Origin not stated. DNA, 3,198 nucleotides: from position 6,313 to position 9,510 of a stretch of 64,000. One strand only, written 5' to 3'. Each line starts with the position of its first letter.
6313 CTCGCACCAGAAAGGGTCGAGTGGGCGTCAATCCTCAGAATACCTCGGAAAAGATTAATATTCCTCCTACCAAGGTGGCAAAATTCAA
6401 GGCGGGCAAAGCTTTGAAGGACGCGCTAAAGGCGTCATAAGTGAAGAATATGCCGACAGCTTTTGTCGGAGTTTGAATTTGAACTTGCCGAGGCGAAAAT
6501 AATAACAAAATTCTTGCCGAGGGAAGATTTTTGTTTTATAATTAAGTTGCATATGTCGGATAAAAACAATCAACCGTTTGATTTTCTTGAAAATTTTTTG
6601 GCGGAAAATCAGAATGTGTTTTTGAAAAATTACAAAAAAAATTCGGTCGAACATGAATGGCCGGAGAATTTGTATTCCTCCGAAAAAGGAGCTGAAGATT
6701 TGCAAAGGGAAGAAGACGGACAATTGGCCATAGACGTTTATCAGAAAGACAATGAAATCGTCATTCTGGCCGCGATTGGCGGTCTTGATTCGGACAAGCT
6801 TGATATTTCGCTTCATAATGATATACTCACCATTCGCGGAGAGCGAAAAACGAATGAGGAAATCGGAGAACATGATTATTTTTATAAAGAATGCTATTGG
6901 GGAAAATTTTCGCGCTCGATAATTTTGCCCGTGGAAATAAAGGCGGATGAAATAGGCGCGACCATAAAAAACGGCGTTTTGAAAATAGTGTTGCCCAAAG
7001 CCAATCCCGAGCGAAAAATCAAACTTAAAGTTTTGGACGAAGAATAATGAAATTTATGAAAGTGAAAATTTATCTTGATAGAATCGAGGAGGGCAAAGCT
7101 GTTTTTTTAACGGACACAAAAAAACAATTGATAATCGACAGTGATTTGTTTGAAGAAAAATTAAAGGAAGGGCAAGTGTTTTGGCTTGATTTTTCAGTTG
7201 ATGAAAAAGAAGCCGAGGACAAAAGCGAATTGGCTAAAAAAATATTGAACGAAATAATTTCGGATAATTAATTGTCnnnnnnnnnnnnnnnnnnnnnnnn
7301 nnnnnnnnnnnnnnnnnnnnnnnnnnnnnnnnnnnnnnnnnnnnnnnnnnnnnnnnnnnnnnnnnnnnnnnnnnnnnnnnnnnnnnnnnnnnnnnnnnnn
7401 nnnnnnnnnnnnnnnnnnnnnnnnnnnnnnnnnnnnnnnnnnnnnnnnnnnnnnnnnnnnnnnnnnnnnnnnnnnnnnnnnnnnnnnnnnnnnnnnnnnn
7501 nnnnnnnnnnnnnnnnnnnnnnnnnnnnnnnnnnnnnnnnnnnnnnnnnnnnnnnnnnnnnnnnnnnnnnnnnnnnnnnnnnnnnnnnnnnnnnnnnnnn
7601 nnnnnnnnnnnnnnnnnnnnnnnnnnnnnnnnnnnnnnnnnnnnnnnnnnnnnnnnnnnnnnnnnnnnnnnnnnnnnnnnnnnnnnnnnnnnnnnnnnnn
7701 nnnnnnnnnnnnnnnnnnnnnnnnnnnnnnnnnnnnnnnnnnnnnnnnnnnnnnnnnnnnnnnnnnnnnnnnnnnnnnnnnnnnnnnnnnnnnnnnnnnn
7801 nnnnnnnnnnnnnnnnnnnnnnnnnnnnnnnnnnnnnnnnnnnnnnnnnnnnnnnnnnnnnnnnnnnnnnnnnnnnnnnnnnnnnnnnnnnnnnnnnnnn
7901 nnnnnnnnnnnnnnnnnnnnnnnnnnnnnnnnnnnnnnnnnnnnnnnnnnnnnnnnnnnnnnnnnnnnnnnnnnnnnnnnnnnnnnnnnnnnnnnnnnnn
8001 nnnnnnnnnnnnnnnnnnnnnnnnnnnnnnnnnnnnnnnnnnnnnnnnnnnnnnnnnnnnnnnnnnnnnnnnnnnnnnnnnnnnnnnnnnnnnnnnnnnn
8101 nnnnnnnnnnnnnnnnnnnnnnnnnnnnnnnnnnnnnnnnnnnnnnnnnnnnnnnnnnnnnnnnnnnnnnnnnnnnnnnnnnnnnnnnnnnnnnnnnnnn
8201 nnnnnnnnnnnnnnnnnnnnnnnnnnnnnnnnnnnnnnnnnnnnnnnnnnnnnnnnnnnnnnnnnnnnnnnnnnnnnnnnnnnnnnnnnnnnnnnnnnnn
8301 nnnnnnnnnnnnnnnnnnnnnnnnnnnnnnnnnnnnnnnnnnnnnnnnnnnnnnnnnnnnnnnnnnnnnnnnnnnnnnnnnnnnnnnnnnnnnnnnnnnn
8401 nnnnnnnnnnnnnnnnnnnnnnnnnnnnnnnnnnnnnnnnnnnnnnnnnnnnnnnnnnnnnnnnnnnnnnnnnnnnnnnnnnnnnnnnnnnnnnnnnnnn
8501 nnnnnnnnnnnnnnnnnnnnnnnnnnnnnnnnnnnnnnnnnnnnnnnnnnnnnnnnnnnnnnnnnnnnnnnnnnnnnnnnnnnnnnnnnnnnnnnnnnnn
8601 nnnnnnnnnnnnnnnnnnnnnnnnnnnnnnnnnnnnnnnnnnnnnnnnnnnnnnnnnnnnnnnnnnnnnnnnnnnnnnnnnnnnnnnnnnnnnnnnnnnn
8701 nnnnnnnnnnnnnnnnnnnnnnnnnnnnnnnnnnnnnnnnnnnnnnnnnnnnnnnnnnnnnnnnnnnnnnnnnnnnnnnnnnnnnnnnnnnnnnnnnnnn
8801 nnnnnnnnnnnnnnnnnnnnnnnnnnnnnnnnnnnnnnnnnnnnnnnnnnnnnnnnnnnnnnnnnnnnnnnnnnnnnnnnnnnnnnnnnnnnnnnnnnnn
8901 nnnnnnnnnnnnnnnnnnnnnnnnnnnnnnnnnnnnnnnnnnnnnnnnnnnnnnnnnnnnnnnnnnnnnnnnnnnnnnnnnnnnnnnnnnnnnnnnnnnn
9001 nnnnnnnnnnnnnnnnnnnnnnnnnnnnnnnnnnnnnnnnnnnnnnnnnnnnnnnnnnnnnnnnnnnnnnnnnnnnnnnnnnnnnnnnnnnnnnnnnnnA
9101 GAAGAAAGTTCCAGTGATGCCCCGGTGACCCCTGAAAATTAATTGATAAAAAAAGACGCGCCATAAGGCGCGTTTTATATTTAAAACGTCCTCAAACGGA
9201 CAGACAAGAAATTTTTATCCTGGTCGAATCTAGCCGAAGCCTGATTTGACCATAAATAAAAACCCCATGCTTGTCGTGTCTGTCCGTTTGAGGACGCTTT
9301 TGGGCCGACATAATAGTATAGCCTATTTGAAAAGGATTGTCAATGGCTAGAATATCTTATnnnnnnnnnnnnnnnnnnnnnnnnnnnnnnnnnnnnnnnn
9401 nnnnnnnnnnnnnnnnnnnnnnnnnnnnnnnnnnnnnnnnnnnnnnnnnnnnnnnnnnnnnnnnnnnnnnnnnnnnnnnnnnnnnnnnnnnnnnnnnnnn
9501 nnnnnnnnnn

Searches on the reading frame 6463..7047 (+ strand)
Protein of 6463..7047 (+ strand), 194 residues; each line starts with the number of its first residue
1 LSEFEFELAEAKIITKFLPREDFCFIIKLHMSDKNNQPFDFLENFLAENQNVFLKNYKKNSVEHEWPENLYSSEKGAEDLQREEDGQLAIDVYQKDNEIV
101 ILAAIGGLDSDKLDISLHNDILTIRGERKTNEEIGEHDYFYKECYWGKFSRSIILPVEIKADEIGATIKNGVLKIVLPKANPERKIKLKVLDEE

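Call 8: search_protein_families(library=pfam, proteins=[window:6463-7047:+])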
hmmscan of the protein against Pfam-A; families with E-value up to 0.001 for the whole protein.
window:6463-7047:+ (194 aa): 2 families
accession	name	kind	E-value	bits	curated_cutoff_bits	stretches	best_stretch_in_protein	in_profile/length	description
PF00011.27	HSP20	-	2.2e-18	66.7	20.8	1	92-185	2-93/102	Hsp20/alpha crystallin family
PF17886.7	ArsA_HSP20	-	1.6e-05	24.8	22.5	1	98-176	3-62/63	HSP20-like domain found in ArsA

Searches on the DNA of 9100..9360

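Call 46: search_rna_families(source=window, start=9100, end=9360, threshold=evalue, max_evalue=10)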
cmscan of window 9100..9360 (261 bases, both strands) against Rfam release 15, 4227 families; matches with E-value up to 10: 23.
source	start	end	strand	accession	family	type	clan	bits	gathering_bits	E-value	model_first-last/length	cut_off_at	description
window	9145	9212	-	RF02064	STnc370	Gene; sRNA;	-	28.8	54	0.04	1-71/71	no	Enterobacterial sRNA STnc370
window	9114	9178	+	RF02057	STnc40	Gene; sRNA;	-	24.3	45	0.032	1-70/70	no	Salmonella enterica sRNA STnc40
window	9148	9299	-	RF00512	Leu_leader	Cis-reg; leader;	-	22.4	50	0.014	1-148/148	no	Leucine operon leader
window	9106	9185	+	RF02064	STnc370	Gene; sRNA;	-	21.4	54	1.5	1-71/71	no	Enterobacterial sRNA STnc370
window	9149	9214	+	RF02420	Bp1_162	Gene; sRNA;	-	20.9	50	0.22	1-100/100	no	Burkholderia sRNA Bp1_Cand612_SIPHT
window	9140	9225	-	RF02502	Atu_C8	Gene; sRNA;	-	20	50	0.11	1-122/122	no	Rhizobiales sRNA Atu_C8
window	9100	9186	+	RF02053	STnc430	Gene; sRNA;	-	20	47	0.54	80-162/162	5'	Enterobacterial sRNA STnc430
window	9141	9208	-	RF00519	suhB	Gene; sRNA;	CL00108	19.6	41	0.061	1-77/77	no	Makes More Granules Regulator RNA (mmgR)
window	9169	9261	-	RF02217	ZNFX1-AS1_3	Gene; lncRNA;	-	18.8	60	0.87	1-87/87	no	ZNFX1 antisense RNA 1 conserved region 3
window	9136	9187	-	RF02621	BSnc120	Gene; sRNA;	-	17.9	114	0.17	1-88/88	no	Brucella sRNA 120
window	9184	9299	+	RF04210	MIR8643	Gene; miRNA;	-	17.9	135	0.35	1-150/150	no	MIR8643 microRNA precursor family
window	9137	9182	+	RF02054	STnc420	Gene; sRNA;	-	17.5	70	0.66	1-58/58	no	Salmonella enterica sRNA STnc420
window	9148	9219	-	RF02451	ncr1241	Gene; sRNA;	-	16.5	60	2.1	1-63/63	no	Bacillus sRNA ncr1241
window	9147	9176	+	RF02065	STnc340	Gene; sRNA;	-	16.4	80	5.5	90-119/130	no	Enterobacterial sRNA STnc340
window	9141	9174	+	RF02084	STnc130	Gene; sRNA;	-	15.7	55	6.1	94-126/135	no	Enterobacteria sRNA STnc130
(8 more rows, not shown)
